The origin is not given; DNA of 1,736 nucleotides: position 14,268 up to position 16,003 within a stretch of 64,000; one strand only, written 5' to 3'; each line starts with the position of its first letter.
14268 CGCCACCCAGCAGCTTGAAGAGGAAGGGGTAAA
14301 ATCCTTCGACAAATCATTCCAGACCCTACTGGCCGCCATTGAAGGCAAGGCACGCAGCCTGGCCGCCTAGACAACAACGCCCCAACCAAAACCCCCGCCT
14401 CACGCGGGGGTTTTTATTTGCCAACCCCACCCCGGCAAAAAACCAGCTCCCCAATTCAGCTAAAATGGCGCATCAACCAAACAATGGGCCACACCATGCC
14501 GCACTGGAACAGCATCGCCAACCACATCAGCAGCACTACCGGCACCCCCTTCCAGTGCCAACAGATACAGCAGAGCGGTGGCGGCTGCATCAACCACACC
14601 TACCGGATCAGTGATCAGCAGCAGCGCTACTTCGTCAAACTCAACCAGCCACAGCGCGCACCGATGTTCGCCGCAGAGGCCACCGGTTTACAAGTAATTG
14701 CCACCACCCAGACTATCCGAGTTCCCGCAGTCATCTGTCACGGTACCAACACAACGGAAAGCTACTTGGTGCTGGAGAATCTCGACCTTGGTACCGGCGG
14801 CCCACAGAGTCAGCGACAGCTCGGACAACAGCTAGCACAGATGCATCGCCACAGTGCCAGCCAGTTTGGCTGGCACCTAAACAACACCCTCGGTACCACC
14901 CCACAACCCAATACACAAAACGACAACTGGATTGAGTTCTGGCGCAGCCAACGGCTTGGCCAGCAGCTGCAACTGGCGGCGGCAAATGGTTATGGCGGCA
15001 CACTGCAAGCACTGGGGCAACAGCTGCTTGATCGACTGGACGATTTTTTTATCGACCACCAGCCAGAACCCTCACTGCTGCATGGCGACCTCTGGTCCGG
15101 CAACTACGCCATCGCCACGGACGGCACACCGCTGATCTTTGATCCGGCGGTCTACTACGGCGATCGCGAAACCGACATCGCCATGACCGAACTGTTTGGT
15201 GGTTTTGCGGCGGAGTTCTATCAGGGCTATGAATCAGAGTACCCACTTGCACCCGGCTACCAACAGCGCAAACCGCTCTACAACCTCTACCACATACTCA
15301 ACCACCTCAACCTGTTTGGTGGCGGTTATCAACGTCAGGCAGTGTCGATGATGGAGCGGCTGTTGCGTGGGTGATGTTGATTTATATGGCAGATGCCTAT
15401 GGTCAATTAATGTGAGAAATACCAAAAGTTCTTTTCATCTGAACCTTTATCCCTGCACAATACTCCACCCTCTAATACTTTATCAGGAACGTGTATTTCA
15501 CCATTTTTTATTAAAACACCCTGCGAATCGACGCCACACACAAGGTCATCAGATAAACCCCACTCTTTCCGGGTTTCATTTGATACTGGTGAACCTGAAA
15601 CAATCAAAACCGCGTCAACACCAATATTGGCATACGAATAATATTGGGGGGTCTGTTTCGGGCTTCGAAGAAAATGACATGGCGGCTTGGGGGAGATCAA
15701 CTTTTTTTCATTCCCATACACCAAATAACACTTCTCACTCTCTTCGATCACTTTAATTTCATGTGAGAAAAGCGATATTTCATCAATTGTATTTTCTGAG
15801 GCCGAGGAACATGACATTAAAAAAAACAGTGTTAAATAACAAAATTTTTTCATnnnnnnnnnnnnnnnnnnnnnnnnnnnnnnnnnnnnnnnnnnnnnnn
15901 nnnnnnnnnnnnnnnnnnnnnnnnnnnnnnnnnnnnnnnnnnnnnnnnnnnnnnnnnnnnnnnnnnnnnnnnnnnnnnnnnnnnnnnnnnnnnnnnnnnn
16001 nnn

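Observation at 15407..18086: Four-gene operon: MotA/ExbB-like channel + MotB-like/vWA anchor + Tae4-like amidase + lipoprotein, a candidate undescribed stator-driven system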

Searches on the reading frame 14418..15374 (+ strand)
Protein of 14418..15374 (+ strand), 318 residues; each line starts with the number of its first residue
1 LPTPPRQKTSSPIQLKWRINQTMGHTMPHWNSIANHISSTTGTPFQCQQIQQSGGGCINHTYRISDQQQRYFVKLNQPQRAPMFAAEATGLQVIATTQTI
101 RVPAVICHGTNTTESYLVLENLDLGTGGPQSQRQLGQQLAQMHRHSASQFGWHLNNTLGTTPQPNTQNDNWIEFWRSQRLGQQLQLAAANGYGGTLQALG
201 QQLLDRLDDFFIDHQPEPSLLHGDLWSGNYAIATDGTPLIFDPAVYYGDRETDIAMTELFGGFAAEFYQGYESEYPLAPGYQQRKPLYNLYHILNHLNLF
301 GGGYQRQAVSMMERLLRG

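Call 3: search_protein_families(library=pfam, proteins=[window:14418-15374:+], max_evalue=1)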
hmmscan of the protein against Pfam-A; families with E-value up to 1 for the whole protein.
window:14418-15374:+ (318 aa): 3 families
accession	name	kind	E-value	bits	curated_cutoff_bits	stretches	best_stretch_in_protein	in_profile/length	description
PF03881.20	Fructosamin_kin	-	3.4e-118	394.5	22.4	1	30-317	2-287/288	Fructosamine kinase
PF01636.29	APH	-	5.5e-18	66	23.2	1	50-286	2-238/239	Phosphotransferase enzyme family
PF02958.26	EcKL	-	0.13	12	22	1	186-232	182-229/294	Ecdysteroid kinase-like family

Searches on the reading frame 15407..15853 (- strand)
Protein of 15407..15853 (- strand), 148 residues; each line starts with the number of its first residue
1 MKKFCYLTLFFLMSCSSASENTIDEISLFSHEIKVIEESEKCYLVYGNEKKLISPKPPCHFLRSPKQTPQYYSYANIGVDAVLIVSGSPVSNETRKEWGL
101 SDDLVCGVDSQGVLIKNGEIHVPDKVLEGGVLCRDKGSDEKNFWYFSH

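Call 3: search_protein_families(library=pfam, proteins=[window:15407-15853:-], max_evalue=1)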
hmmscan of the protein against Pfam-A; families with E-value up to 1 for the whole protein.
window:15407-15853:- (148 aa): 0 families

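Call 4: search_protein_families(library=padloc, proteins=[window:15407-15853:-], max_evalue=1)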
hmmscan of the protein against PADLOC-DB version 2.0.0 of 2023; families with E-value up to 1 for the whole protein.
window:15407-15853:- (148 aa): 0 families

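Call 5: search_protein_families(library=ncbifam, proteins=[window:15407-15853:-], max_evalue=1)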
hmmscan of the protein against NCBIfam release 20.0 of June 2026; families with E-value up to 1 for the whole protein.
window:15407-15853:- (148 aa): 0 families
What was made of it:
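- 15407..15853 (-): g4: periplasmic lipoprotein, 148 aa, with lipobox LMSC15 and conserved Cys residues. It is the putative cognate immunity protein. No family match was found (calls 3-5).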
